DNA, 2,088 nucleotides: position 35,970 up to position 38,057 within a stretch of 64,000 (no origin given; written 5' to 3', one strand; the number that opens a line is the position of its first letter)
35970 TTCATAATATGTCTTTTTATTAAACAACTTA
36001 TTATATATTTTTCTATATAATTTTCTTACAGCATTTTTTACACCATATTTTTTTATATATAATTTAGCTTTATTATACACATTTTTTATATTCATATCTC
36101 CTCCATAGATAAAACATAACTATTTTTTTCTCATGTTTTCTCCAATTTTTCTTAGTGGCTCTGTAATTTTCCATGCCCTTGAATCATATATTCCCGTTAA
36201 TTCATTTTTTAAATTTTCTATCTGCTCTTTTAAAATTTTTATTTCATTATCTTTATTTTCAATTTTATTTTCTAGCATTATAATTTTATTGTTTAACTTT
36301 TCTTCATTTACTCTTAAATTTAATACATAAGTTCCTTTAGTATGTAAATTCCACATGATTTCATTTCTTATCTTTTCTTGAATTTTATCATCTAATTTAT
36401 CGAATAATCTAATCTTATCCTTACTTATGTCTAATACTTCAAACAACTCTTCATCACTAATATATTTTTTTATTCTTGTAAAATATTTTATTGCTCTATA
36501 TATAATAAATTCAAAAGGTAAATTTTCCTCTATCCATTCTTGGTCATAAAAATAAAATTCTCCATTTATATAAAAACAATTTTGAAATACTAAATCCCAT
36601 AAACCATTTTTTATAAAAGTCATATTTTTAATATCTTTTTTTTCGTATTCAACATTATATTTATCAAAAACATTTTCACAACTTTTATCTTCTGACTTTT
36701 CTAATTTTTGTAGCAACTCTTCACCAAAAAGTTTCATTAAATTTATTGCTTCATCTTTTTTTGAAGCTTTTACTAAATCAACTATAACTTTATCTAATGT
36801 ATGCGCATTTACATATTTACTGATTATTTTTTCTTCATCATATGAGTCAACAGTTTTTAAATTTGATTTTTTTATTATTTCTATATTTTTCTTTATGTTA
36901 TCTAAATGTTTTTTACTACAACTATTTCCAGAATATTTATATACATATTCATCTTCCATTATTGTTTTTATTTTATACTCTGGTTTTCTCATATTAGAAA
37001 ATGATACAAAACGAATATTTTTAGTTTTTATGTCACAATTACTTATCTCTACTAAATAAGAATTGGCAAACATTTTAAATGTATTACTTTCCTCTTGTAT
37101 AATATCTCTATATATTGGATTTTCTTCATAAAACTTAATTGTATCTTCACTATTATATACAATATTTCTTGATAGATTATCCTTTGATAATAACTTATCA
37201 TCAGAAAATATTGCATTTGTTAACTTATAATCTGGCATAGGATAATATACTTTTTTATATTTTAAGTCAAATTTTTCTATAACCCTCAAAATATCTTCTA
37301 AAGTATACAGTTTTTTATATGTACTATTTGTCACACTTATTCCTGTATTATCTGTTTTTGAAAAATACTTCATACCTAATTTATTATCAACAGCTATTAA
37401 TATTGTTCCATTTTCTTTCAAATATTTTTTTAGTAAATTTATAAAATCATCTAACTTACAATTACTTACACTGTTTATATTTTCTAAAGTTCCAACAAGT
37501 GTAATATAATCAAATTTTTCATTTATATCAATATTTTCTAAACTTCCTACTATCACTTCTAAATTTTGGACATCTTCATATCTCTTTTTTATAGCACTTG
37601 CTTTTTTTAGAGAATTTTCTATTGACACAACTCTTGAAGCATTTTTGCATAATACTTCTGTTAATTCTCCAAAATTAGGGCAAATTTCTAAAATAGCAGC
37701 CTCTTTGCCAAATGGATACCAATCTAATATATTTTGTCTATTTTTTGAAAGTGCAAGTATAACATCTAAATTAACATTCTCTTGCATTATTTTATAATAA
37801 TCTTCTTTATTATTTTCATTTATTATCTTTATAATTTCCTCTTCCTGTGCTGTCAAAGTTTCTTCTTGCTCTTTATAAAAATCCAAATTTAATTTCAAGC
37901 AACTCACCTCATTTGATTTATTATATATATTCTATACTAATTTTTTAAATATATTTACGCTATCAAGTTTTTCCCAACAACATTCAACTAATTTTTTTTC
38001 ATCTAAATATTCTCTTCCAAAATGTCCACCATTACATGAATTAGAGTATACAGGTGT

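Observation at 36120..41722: Split WbdD-like cap-and-measure machinery for an ABC-exported glycan in a Gram-positive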

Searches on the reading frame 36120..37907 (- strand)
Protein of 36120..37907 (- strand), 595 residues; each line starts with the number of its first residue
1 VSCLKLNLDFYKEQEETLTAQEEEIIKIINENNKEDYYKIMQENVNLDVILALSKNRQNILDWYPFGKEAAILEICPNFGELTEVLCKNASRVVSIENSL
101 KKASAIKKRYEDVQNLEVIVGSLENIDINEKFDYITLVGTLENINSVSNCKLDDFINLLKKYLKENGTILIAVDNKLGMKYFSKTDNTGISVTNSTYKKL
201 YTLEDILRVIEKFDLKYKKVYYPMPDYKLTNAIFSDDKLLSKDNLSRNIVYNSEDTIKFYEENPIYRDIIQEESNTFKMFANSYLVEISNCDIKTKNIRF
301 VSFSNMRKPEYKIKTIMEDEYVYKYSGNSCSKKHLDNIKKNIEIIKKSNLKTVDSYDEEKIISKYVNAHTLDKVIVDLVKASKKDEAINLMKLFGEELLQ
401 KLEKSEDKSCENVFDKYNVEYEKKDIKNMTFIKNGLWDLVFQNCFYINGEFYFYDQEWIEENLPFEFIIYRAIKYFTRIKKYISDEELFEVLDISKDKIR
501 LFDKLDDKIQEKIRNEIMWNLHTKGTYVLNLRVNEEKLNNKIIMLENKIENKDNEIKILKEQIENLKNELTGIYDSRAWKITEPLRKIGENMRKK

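Call 5: search_protein_families(library=pfam, proteins=[window:36120-37907:-], max_evalue=0.01)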
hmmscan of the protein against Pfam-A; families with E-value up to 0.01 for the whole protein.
window:36120-37907:- (595 aa): 4 families
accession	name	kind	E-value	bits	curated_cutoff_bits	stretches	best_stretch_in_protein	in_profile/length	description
PF08241.18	Methyltransf_11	-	3.2e-06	28.1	21.2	1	74-171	2-95/95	Methyltransferase domain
PF13489.12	Methyltransf_23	-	1.5e-05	25.2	27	1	54-216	10-160/164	Methyltransferase domain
PF08242.18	Methyltransf_12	-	0.0041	18.3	30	0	73-168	1-97/98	Methyltransferase domain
PF18504.6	Csm1_N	-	0.0062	17.3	26.3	1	543-576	30-63/70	Csm1 N-terminal domain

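Call 7: search_solved_structures(query=window:36120-37907:-, max_evalue=10, show_alignments=3)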
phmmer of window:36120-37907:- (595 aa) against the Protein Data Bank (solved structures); distinct sequences matched with E-value up to 10: 14.
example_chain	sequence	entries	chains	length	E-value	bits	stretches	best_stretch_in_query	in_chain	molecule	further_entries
8rdl_A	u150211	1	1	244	0.00039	22.5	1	71-170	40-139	ToxA protein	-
6ifv_A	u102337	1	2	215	0.029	16.4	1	59-129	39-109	Ribosomal RNA small subunit methyltransferase A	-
8x4g_A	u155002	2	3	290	0.032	16.2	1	69-128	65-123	Probable ribosomal RNA small subunit methyltransferase A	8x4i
8x4l_A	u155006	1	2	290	0.037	16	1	69-128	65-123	Probable ribosomal RNA small subunit methyltransferase A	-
8x4o_A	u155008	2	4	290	0.038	15.9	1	68-128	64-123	Probable ribosomal RNA small subunit methyltransferase A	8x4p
6ifx_A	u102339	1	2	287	0.04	15.9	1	59-129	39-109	Ribosomal RNA small subunit methyltransferase A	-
8x3w_A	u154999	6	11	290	0.041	15.8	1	68-127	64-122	Probable ribosomal RNA small subunit methyltransferase A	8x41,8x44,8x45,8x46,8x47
6ifw_A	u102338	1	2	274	0.046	15.7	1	59-129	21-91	Ribosomal RNA small subunit methyltransferase A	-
6ifs_A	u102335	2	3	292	0.047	15.6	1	59-129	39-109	Ribosomal RNA small subunit methyltransferase A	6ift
7v2l_W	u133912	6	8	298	0.049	15.6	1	59-129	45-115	Ribosomal RNA small subunit methyltransferase A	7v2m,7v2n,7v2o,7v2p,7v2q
6w1s_B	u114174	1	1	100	0.22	13.4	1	486-575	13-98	Mediator of RNA polymerase II transcription subunit 4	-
7emf_D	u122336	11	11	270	0.24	13.3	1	487-578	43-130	Mediator of RNA polymerase II transcription subunit 4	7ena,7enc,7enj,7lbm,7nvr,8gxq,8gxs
8t1i_B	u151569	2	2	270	0.62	11.9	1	486-578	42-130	Mediator of RNA polymerase II transcription subunit 4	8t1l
5n1q_B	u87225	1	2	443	1.1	11.1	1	304-419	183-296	METHYL-COENZYME M REDUCTASE III FROM METHANOTHERMOCOCCUS THERMOLITHOTROPHICUS SUBUNIT BETA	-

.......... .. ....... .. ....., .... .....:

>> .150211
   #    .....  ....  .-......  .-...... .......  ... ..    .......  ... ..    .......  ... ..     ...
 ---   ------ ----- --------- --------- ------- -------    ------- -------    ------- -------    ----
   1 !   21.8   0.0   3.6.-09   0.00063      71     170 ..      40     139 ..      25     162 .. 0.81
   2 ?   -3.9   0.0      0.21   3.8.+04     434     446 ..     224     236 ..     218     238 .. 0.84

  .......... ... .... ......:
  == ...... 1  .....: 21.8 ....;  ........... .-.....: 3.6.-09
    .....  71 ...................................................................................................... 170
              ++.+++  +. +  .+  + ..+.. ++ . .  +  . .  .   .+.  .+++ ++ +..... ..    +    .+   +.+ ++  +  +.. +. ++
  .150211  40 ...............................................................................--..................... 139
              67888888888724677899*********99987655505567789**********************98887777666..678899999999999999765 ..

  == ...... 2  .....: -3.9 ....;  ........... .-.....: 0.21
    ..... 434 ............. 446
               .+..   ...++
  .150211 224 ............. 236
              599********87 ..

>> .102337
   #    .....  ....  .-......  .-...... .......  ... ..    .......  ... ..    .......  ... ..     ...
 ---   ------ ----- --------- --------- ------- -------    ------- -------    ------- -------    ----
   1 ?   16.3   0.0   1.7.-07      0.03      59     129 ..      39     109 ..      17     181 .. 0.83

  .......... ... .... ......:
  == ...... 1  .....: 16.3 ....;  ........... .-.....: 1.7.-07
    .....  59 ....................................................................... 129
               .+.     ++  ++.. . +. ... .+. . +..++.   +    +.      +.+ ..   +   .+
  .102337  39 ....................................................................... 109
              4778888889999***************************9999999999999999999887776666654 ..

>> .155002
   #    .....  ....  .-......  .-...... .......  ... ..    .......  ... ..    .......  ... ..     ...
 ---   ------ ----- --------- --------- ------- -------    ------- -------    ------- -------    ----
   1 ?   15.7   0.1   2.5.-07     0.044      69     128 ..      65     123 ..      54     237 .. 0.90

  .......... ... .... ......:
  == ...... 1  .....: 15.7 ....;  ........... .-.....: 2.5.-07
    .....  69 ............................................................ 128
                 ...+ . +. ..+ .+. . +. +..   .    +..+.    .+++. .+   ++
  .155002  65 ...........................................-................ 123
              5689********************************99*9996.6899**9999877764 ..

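Call 9: search_protein_families(library=ncbifam, proteins=[window:36120-37907:-], max_evalue=0.01)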
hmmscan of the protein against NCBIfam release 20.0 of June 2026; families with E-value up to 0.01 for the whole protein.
window:36120-37907:- (595 aa): 2 families
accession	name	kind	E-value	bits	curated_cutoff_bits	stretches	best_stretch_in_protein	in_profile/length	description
TIGR00755.1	ksgA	equivalog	5.2e-07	29.3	171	1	56-138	17-99/256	16S rRNA (adenine(1518)-N(6)/adenine(1519)-N(6))-dimethyltransferase RsmA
NF000499.2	Erm23S_rRNA_broad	equivalog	5.5e-05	22.7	212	1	59-124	14-79/244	23S ribosomal RNA methyltransferase Erm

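Call 10: find_homologous_proteins(query=window:36120-37907:-)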
Query window:36120-37907:- (595 aa): 431 proteins with E <= 0.001 among 8000 candidates; the best 120 are listed.
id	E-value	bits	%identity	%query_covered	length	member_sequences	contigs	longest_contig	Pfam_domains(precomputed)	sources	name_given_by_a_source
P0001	0.0e+0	1266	99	99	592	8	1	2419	PF08241.19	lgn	-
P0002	4.7e-286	968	76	99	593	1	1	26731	PF13489.13,PF13649.13,PF08241.19,PF08242.19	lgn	-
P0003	1.8e-218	745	60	98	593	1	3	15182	PF13489.13,PF08241.19,PF08242.19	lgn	-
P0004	8.9e-216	736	59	99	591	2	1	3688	PF00398.27,PF13489.13,PF08241.19,PF08242.19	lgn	-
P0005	4.6e-215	734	59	98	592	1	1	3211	PF13489.13,PF13649.13,PF08241.19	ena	-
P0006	6.1e-211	720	58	98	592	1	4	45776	-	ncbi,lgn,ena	-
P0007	1.5e-202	692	56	98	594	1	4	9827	PF13489.13,PF08241.19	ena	-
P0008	3.8e-201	688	55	98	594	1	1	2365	PF13489.13,PF08241.19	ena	-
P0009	4.8e-201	687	56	98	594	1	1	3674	PF13489.13,PF08241.19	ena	-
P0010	1.5e-191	656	55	99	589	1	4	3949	PF00398.27,PF13489.13,PF02353.27,PF13649.13,PF08241.19,PF08242.19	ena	-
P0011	6.5e-191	654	54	99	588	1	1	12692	PF13489.13,PF13649.13,PF08241.19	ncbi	-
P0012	2.2e-190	652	55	97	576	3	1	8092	PF13489.13,PF05219.18,PF08242.19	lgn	-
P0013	5.8e-188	644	53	98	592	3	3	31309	PF00398.27,PF13489.13,PF08241.19,PF08242.19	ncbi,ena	-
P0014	1.6e-187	643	53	98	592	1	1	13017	PF13489.13,PF08241.19,PF08242.19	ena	-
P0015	3.0e-187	642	53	98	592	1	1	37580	PF13489.13,PF08241.19,PF08242.19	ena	-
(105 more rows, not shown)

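Call 16: search_solved_structures(query=A2, max_evalue=10, show_alignments=0)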
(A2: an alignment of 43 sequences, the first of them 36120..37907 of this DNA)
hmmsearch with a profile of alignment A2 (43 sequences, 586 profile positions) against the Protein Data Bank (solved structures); distinct sequences matched with E-value up to 10: 81 (the best 60 are shown).
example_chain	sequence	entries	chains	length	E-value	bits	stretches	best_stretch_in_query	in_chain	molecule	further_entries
6ifv_A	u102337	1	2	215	6.8e-07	31.3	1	45-163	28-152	Ribosomal RNA small subunit methyltransferase A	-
6gkv_A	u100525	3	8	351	7.8e-07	31.1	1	63-164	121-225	Coclaurine N-methyltransferase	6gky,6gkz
7v2l_W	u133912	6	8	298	8.1e-07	31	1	40-163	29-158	Ribosomal RNA small subunit methyltransferase A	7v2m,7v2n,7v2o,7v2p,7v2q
6ifs_A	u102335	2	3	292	1.2e-06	30.4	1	45-163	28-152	Ribosomal RNA small subunit methyltransferase A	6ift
6ifx_A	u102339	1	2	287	1.3e-06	30.3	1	45-164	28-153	Ribosomal RNA small subunit methyltransferase A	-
6ifw_A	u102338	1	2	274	1.4e-06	30.2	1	46-163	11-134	Ribosomal RNA small subunit methyltransferase A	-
8rdl_A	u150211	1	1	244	1.5e-06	30.2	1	68-163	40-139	ToxA protein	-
3cc8_A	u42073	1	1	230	3.4e-06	29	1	64-222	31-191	Putative methyltransferase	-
9dg8_A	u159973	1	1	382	1.2e-05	27.2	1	63-164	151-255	Tetrahydroprotoberberine N-methyltransferase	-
9dg7_A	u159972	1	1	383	1.2e-05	27.2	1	63-164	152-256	Tetrahydroprotoberberine N-methyltransferase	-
2p7h_A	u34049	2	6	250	1.2e-05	27.1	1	62-171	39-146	Hypothetical protein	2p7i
8x4l_A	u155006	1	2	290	1.3e-05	27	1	52-122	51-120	Probable ribosomal RNA small subunit methyltransferase A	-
5z9o_A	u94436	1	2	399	1.3e-05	27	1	56-164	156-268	Cyclopropane-fatty-acyl-phospholipid synthase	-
8x3w_A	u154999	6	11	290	1.4e-05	26.9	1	52-122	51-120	Probable ribosomal RNA small subunit methyltransferase A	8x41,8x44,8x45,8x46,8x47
8x4o_A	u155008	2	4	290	1.4e-05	26.9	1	52-122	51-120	Probable ribosomal RNA small subunit methyltransferase A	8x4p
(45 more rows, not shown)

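Call 19: find_encoding_contigs(protein=window:36120-37907:-, flank=10000, max_places=4)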
Protein window:36120-37907:- (595 aa): no gene with exactly this product is on record in the collection.

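Call 21: find_related_loci(query=A2, collection=genome_contigs, flank=10000)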
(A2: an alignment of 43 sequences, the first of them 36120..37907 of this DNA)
Query A2 (595 aa) in genome_contigs; peptide patterns used: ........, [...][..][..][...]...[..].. (x = any residue, [..] = any of these).
89 stretches matched a pattern; 63 encode a relative of the query (tblastn E <= 1e-3); 63 distinct loci.
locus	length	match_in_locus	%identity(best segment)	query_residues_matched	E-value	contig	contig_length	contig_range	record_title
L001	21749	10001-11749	59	4-588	0e+0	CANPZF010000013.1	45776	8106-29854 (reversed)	MAG: uncultured Clostridia bacterium isolate Lapin-004__bin73 genome assembly, contig: Lapin-004__NODE_888_length_45776_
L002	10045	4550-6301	53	3-588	0e+0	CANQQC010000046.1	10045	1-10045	MAG: uncultured Clostridia bacterium isolate Lapin-011__bin62 genome assembly, contig: Lapin-011__NODE_7536_length_10045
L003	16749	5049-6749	53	14-590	0e+0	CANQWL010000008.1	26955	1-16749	MAG: uncultured Clostridia bacterium isolate Lapin-013__bin5 genome assembly, contig: Lapin-013__NODE_1079_length_26955_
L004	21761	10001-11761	53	4-588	0e+0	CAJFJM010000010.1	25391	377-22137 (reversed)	uncultured Clostridia bacterium isolate Chicken_20_mag_41 genome assembly, contig: MAGpy_11413_20_idba_bin_41_fascaffold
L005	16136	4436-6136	53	14-590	0e+0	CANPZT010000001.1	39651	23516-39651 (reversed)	MAG: uncultured Clostridia bacterium isolate Lapin-004__bin16 genome assembly, contig: Lapin-004__NODE_1146_length_39651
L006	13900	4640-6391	50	3-588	0e+0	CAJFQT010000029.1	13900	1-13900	uncultured Clostridia bacterium isolate Chicken_15_mag_125 genome assembly, contig: MAGpy_11413_15_idba_bin_125_fascaffo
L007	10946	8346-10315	49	2-589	3e-171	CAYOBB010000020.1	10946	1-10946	MAG TPA_asm: uncultured Clostridium sp. isolate SRP222994_co1_39 genome assembly, contig: NODE_12689_length_10946_cov_7.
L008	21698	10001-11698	49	14-589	1e-169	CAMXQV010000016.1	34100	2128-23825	MAG TPA_asm: uncultured Clostridium sp. isolate SRR14920969_bin.33_metawrap_v1.3_MAG genome assembly, contig: NODE.1006_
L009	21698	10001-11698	49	14-589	4e-169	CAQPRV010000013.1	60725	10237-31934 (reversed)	MAG TPA_asm: uncultured Clostridia bacterium isolate MGBC161478 genome assembly, contig: MGBC161478.13, whole genome sho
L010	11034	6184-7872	49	13-586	6e-165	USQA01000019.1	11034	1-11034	uncultured Clostridium sp. isolate UMGS1968 genome assembly, contig: NODE_2709_length_11034_cov_3.103835, whole genome s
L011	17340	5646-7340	49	13-588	2e-163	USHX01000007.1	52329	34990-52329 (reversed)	uncultured Clostridium sp. isolate UMGS1734 genome assembly, contig: NODE_402_length_52329_cov_15.991047, whole genome s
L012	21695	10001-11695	48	13-588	1e-159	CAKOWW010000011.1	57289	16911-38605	MAG: uncultured Clostridia bacterium isolate REFINED_METABAT215_TOP10_CONTIGS_1500_ASSEMBLY_K77_MERGED__Hadza_MoBio_hadz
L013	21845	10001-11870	47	4-588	2e-159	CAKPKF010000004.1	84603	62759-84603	MAG: uncultured Clostridia bacterium isolate REFINED_METABAT215_TOP10_CONTIGS_1500_ASSEMBLY_K77_MERGED__Hadza_MoBio_hadz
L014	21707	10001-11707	50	4-591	6e-169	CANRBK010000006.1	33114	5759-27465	MAG: uncultured Clostridia bacterium isolate Lapin-030__bin10 genome assembly, contig: Lapin-030__NODE_1885_length_33114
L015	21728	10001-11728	45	18-588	2e-143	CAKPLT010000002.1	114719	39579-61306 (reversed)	MAG: uncultured Clostridia bacterium isolate REFINED_METABAT215_TOP10_CONTIGS_1500_ASSEMBLY_K77_MERGED__Hadza_PheChl_Fib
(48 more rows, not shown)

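Call 24: predict_structure(alignment_id=A2)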
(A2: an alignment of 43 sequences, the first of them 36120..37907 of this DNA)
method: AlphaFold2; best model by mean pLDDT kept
length: 595 residues; sequences in the alignment: 43
mean_pLDDT: 87.3   pTM: 0.81
mean pLDDT of the five models: 87.3, 86.1, 83.2, 82.6, 82.1
residues with pLDDT >= 90: 337; 70-90: 199; 50-70: 56; < 50: 3
segments of 3 or more residues with pLDDT < 50: none
pLDDT, mean of each block of 10 residues (from residue 1): 74 83 95 92 86 93 93 95 95 95 94 94 88 95 82 86 93 88 69 70 88 84 90 87 64 66 60 69 91 90 92 95 94 97 97 97 93 95 96 97 79 91 88 95 95 95 95 90 91 91 95 90 75 77 86 90 89 79 73 59
secondary structure, 60 per line:
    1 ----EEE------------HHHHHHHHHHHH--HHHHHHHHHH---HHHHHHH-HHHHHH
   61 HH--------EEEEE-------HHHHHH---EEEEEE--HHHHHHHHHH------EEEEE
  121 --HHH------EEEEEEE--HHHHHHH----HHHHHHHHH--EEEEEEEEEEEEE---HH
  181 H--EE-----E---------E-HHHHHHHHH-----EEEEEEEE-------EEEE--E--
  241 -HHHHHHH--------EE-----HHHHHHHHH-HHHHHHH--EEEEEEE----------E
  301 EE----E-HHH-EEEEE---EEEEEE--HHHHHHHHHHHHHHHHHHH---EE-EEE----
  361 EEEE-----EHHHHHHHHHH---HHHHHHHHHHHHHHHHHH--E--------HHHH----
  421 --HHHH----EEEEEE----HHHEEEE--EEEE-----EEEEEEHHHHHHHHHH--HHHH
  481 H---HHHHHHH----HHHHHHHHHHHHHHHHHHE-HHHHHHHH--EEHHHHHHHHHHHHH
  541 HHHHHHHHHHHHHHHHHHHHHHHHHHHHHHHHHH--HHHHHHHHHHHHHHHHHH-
elements in order: E5-7 H20-31 H34-43 H47-53 H55-62 E71-75 H83-88 E92-97 H100-109 E116-120 E132-138 H141-147 H152-160 E163-175 H203-211 E217-224 E232-235 H242-248 H264-272 H274-280 E283-289 E300-302 E313-317 E321-326 H329-347 E354-356 E361-364 H371-380 H384-401 H413-416 H423-426 E431-436 E444-447 E450-453 E459-464 H465-474 H477-481 H485-491 H496-513 H516-523 H528-574 H577-594

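Call 26: fold_search(model_id=the predicted structure, library=pdb)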
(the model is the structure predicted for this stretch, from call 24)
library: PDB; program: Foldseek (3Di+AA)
matches with E <= 10: 1936; with E <= 0.001: 1225
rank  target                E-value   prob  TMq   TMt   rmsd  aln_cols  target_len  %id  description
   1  7qos_B                6.4e-10  1.00  0.25  0.40  15.1       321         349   15  Cyclopropane fatty acid synthase from Aquifex aeolicous with bound ligands (released 2022-02-02)
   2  4mwz_B                1.5e-09  1.00  0.28  0.56   8.8       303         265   13  Crystal structure of N-methyl transferase from Plasmodium vivax complexed with S-adenosyl methionine, phosphate and am (released 2014-10-01)
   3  7qos_A                2.2e-09  1.00  0.26  0.41  14.5       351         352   13  Cyclopropane fatty acid synthase from Aquifex aeolicous with bound ligands (released 2022-02-02)
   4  2p7i_A                2.5e-09  1.00  0.25  0.62   7.2       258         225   14  CRYSTAL STRUCTURE OF a SAM dependent methyl-transferase type 12 family protein (ECA1738) FROM PECTOBACTERIUM ATROSEPTI (released 2007-04-03)
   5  4iv0_A                2.9e-09  1.00  0.27  0.55  11.0       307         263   12  Crystal structure of N-methyl transferase from Plasmodium vivax complexed with S-adenosyl methionine and phosphate (released 2014-02-19)
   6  4uw0                  3.3e-09  1.00  0.23  0.26  21.9       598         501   10  Low resolution structure of WbdD with C-terminal bundle ordered to residue 505 (released 2014-08-27)
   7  6bqc                  3.5e-09  1.00  0.25  0.40  11.8       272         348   16  Cyclopropane fatty acid synthase from E. coli (released 2018-07-04)
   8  2p7h_A                3.7e-09  1.00  0.26  0.62   7.4       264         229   15  Crystal structure of a sam dependent methyl-transferase type 12 family protein (eca1738) from pectobacterium atrosepti (released 2007-04-03)
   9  5z9o_B                3.7e-09  1.00  0.25  0.38  10.7       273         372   17  The crystal structure of Cyclopropane-fatty-acyl-phospholipid synthase from Lactobacillus acidophilus (released 2019-03-06)
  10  3cc8                  4.4e-09  1.00  0.25  0.64   6.0       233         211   18  Crystal structure of a putative methyltransferase (bce_1332) from bacillus cereus atcc 10987 at 1.64 A resolution (released 2008-03-04)
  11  4iv8_A                4.4e-09  1.00  0.27  0.59  10.4       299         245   14  Crystal structure of N-methyl transferase from Plasmodium knowlesi complexed with S-adenosyl methionine (released 2014-02-19)
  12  4azs                  5.3e-09  1.00  0.23  0.30  17.2       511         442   11  High resolution (2.2 A) crystal structure of WbdD. (released 2012-09-26)
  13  4iv0_B                6.3e-09  1.00  0.28  0.57  10.8       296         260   14  Crystal structure of N-methyl transferase from Plasmodium vivax complexed with S-adenosyl methionine and phosphate (released 2014-02-19)
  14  9sm1_B                6.3e-09  1.00  0.26  0.47  10.0       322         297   14  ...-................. from Pseudomonas chlororaphis in complex with SAH and FPP (released 2025-12-31)
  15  2p7h_B                6.7e-09  1.00  0.25  0.62   7.5       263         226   14  Crystal structure of a sam dependent methyl-transferase type 12 family protein (eca1738) from pectobacterium atrosepti (released 2007-04-03)
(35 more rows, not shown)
